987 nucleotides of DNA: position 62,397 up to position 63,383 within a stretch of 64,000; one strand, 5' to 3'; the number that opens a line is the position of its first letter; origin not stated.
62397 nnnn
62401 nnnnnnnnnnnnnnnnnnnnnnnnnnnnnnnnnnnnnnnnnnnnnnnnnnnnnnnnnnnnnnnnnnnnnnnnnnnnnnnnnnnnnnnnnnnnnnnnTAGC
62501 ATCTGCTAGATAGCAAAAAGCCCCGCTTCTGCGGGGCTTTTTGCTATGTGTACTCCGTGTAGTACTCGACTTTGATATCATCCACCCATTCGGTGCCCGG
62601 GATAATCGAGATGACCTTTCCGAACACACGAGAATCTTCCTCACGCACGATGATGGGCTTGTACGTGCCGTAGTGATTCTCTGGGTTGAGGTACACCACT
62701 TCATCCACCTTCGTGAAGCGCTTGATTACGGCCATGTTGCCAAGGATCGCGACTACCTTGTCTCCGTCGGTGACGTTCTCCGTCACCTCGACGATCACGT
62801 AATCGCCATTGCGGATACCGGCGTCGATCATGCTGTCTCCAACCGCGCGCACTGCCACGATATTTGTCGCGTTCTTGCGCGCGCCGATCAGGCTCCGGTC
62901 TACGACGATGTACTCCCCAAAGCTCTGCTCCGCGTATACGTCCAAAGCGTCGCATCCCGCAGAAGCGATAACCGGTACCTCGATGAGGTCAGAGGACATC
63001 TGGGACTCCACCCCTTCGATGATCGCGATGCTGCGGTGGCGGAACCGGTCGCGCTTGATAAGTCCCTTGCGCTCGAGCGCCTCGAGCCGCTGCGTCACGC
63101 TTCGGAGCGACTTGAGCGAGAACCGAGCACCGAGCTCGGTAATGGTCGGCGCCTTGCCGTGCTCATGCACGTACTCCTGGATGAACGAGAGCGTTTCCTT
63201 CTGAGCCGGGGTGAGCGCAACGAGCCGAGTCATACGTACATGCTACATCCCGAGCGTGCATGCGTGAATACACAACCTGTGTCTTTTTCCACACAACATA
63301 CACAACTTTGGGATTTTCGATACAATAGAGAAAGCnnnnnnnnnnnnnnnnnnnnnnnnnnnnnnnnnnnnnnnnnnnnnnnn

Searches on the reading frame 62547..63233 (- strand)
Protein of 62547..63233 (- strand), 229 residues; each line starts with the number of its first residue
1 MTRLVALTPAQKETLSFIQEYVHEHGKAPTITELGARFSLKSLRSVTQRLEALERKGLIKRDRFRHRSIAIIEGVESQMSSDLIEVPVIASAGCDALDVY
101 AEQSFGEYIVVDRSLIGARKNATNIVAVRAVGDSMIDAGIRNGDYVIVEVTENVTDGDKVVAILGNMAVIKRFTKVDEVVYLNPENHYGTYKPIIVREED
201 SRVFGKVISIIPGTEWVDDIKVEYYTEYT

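Call 9: search_protein_families(library=pfam, proteins=[window:62547-63233:-], max_evalue=0.01)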
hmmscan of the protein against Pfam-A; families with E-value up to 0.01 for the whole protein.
window:62547-63233:- (229 aa): 2 families
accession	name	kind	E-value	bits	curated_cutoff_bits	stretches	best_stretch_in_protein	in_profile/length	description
PF00717.28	Peptidase_S24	-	2.5e-21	75.9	23.3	1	97-208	10-116/116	Peptidase S24-like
PF01726.22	LexA_DNA_bind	-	2.5e-17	62.8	23.7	1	6-67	3-64/65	LexA DNA binding domain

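Call 10: search_protein_families(library=ncbifam, proteins=[window:62547-63233:-], max_evalue=0.01)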
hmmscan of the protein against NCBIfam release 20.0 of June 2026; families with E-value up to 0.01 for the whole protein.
window:62547-63233:- (229 aa): 4 families
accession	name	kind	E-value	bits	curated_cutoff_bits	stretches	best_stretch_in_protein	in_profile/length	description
TIGR00498.1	lexA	equivalog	9e-42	143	110.95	1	6-211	3-199/203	transcriptional repressor LexA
NF007621.2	PRK10276.1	subfamily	2.6e-15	56.5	110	1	111-211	18-114/115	translesion error-prone DNA polymerase V autoproteolytic subunit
NF051876.1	transXXX_HumD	equivalog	0.002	18.1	120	1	111-211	17-115/129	HumD family translesion DNA polymerase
NF005843.0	PRK07764.1-1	equivalog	0.0048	15.1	1190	1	125-204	205-283/964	DNA polymerase III subunit gamma and tau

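Call 11: find_encoding_contigs(protein=window:62547-63233:-, flank=10000, max_places=10)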
Protein window:62547-63233:- (229 aa): 12 contigs read that carry it; 9 places shown.
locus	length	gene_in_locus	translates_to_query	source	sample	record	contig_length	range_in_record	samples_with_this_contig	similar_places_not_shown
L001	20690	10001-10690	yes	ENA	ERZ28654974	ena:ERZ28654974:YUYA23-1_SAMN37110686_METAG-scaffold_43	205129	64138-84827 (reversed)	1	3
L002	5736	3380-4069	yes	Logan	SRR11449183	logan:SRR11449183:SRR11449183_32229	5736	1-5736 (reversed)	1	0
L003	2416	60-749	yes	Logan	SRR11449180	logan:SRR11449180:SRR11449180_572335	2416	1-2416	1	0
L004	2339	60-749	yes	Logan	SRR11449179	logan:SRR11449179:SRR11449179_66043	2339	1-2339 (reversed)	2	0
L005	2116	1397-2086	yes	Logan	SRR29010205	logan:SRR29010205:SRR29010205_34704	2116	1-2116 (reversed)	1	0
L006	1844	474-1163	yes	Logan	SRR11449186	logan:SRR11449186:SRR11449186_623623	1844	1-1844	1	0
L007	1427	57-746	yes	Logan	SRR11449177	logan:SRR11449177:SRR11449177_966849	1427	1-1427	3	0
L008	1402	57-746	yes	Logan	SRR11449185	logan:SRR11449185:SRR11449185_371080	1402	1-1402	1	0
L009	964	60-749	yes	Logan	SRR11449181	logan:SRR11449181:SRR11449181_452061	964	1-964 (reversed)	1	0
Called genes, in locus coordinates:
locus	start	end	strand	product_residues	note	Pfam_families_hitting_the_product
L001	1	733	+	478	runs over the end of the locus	PF00749:tRNA-synt_1c, PF19269:Anticodon_2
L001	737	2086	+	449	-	PF01551:Peptidase_M23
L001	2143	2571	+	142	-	PF09391:DUF2000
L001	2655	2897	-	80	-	-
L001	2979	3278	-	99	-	-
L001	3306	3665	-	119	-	PF00730:HhH-GPD (weak)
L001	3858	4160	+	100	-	-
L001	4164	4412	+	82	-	PF11950:DUF3467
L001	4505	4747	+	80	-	-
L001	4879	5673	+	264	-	-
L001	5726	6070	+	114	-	PF06305:LapA_dom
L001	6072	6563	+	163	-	PF01625:PMSR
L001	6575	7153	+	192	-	PF10648:Gmad2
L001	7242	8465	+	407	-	PF22807:TrAA12, PF23500:DUF7133 (weak), PF07995:GSDH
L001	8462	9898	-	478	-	PF00929:RNase_T, PF01541:GIY-YIG (weak), PF27096:UvrC_M, PF27115:Cho_C (weak)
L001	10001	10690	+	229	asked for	PF01726:LexA_DNA_bind, PF00717:Peptidase_S24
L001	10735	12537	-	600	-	PF01471:PG_binding_1, PF13584:BatD (faint)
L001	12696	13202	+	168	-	PF07638:Sigma70_ECF (weak), PF04542:Sigma70_r2 (weak), PF08281:Sigma70_r4_2, PF04545:Sigma70_r4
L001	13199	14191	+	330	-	-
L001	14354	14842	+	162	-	PF23477:zf_Tbcl_2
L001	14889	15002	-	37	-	-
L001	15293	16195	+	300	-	PF06983:3-dmu-9_3-mt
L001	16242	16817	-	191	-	-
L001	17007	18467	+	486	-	-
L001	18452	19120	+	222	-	-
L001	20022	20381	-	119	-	-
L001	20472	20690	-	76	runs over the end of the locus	-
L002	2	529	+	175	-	?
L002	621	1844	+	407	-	PF22807:TrAA12, PF23500:DUF7133, PF07995:GSDH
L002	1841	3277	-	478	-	PF00929:RNase_T, PF01541:GIY-YIG (weak), PF27096:UvrC_M, PF27115:Cho_C (weak)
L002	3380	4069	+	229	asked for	PF01726:LexA_DNA_bind, PF00717:Peptidase_S24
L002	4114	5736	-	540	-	?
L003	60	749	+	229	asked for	PF01726:LexA_DNA_bind, PF00717:Peptidase_S24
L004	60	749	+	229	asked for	PF01726:LexA_DNA_bind, PF00717:Peptidase_S24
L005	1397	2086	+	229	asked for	PF01726:LexA_DNA_bind, PF00717:Peptidase_S24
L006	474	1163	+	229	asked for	PF01726:LexA_DNA_bind, PF00717:Peptidase_S24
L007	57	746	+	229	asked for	PF01726:LexA_DNA_bind, PF00717:Peptidase_S24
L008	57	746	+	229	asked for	PF01726:LexA_DNA_bind, PF00717:Peptidase_S24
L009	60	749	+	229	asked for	PF01726:LexA_DNA_bind, PF00717:Peptidase_S24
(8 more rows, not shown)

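Call 14: search_protein_families(library=pfam, proteins=[L001:8465-9898:-], max_evalue=0.1)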
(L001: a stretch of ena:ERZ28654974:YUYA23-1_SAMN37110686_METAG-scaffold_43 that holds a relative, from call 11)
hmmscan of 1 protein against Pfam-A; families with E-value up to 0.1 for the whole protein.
L001:8465-9898:- (478 aa): 5 families
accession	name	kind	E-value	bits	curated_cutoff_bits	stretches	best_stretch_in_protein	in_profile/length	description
PF00929.31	RNase_T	-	9.1e-35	121.1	24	1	21-172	2-162/164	Exonuclease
PF01541.30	GIY-YIG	-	2e-07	31.6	22.6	1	215-285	2-72/78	GIY-YIG catalytic domain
PF16473.11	Rv2179c-like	-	9.7e-06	25.8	27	1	20-174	3-173/177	3'-5' exoribonuclease Rv2179c-like domain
PF13482.12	RNase_H_2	-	0.00048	20.6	22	1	20-123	1-85/165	RNase_H superfamily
PF01612.26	DNA_pol_A_exo1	-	0.004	17.4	23.6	1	22-152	25-126/173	3'-5' exonuclease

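Call 15: find_homologous_proteins(query=window:62547-63233:-, max_evalue=1e-10)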
Query window:62547-63233:- (229 aa): 634 proteins with E <= 1e-10 among 1476 candidates; the best 120 are listed.
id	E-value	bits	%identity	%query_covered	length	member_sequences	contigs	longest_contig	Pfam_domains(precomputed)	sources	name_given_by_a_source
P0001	3.5e-142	489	99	100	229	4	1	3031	PF00717.29,PF01726.23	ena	-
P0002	1.5e-132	457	93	99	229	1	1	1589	PF00717.29,PF01726.23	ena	-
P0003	5.6e-126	436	88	99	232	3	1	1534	PF00717.29,PF01726.23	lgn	-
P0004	7.3e-125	432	87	100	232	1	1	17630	PF00717.29,PF01726.23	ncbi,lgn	-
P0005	2.3e-122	424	86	100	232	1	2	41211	PF00717.29,PF01726.23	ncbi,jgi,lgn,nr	ncbi:MAG TPA: transcriptional repressor LexA [Candidatus Paceibacterota bacterium]|nr:transcriptiona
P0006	3.2e-122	424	83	100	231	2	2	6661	PF00717.29,PF01726.23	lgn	-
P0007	3.0e-116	404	80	100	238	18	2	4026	PF00717.29,PF01726.23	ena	-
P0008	2.5e-114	398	81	99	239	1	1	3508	PF00717.29,PF01726.23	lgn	-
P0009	6.3e-114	397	80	99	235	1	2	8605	PF00717.29,PF01726.23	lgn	-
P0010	9.7e-114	396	78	99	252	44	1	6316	PF00717.29,PF01726.23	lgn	-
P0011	1.3e-113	395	80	99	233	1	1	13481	PF00717.29,PF01726.23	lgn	-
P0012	1.3e-113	395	80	99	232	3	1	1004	PF00717.29,PF01726.23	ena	-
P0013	1.5e-113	395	78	100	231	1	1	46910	PF00717.29,PF01726.23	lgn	-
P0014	1.9e-113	395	78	100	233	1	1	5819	PF00717.29,PF01726.23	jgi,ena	-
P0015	2.5e-113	395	79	99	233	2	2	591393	PF00717.29,PF01726.23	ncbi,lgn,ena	-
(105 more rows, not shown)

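Call 25: find_related_loci(query=A2, collection=genome_contigs, flank=4000)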
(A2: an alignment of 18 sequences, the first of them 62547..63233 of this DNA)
Query A2 (229 aa) in genome_contigs; peptide patterns used: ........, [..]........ (x = any residue, [..] = any of these).
161 stretches matched a pattern; 81 encode a relative of the query (tblastn E <= 1e-3); the best 80 are kept; 79 distinct loci.
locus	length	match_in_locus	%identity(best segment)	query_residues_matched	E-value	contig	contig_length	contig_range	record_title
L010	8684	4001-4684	86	1-228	4e-132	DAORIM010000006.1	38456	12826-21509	MAG TPA_asm: Candidatus Paceibacterota bacterium isolate AMR_MDS_5577 NODE_161_length_38456_cov_6.589776, whole genome s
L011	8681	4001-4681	81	1-227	8e-124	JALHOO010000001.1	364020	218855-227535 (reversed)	MAG: Candidatus Paceibacterota bacterium isolate bin.152 c_000000000139, whole genome shotgun sequence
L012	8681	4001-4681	79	1-227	1e-123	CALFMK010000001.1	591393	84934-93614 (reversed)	MAG TPA_asm: uncultured bacterium isolate SRR6231188_bin.80_CONCOCT_v1.1_MAG genome assembly, contig: ERZ650241.1, whole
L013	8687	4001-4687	77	1-229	6e-123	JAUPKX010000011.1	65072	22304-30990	MAG: Patescibacteria group bacterium isolate erpe_2018_pw_0hr_WHONDRS-PP48-000085_B_bin.9 scaffold_1018918, whole genome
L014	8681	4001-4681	78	1-227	6e-123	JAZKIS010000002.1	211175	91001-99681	MAG: Patescibacteria group bacterium isolate ADI_DC_SW_02_SPN_11032020-bin059 DCSW02SPN_B059_0_000000000002, whole genom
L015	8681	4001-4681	78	1-227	3e-121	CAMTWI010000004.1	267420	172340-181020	MAG: uncultured bacterium isolate G04_MAG_00048 genome assembly, contig: G04_MAG_00048_000000000002, whole genome shotgu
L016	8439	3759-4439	77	1-227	2e-119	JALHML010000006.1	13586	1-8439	MAG: Candidatus Paceibacterota bacterium isolate Bin_32_2_1 c_000000017261, whole genome shotgun sequence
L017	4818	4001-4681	75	1-227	4e-118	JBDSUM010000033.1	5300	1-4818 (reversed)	MAG: Candidatus Paceibacterota bacterium isolate cluster1_bin.581 k127_4156357, whole genome shotgun sequence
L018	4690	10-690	77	1-227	1e-117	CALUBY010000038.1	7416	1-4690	MAG: uncultured bacterium isolate LGMHLTr32Z_bin.9.MAG genome assembly, contig: NODE_1018_length_7416_cov_18.333514, who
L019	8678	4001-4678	77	1-226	3e-117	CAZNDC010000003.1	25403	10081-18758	MAG TPA_asm: uncultured Candidatus Saccharibacteria bacterium isolate SRP178908_co2_72 genome assembly, contig: NODE_660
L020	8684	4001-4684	73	1-228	7e-114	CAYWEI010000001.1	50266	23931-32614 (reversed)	MAG TPA_asm: uncultured Candidatus Saccharibacteria bacterium isolate SRP285395_co1_9 genome assembly, contig: NODE_842_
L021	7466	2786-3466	74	1-227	2e-113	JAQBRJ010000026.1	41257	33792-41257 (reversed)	MAG: Parcubacteria group bacterium isolate RYN_396 scaffold_951382, whole genome shotgun sequence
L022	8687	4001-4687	74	1-228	8e-112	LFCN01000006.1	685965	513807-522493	MAG: Parcubacteria bacterium C7867-004 C7867_00001, whole genome shotgun sequence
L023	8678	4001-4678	67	1-229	3e-102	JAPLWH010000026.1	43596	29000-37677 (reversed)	MAG: Candidatus Kaiserbacteria bacterium isolate LacPavin_0818_WC50_MAG_53_14 LacPavin_0818_WC50_scaffold_61108, whole g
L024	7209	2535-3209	66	1-228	3e-102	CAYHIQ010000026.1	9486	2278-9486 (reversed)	MAG TPA_asm: uncultured Candidatus Saccharibacteria bacterium isolate ERP119705_co13_441 genome assembly, contig: NODE_9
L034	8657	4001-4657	68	7-228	4e-98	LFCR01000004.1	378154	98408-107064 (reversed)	MAG: Parcubacteria bacterium C7867-008 C7867_00009, whole genome shotgun sequence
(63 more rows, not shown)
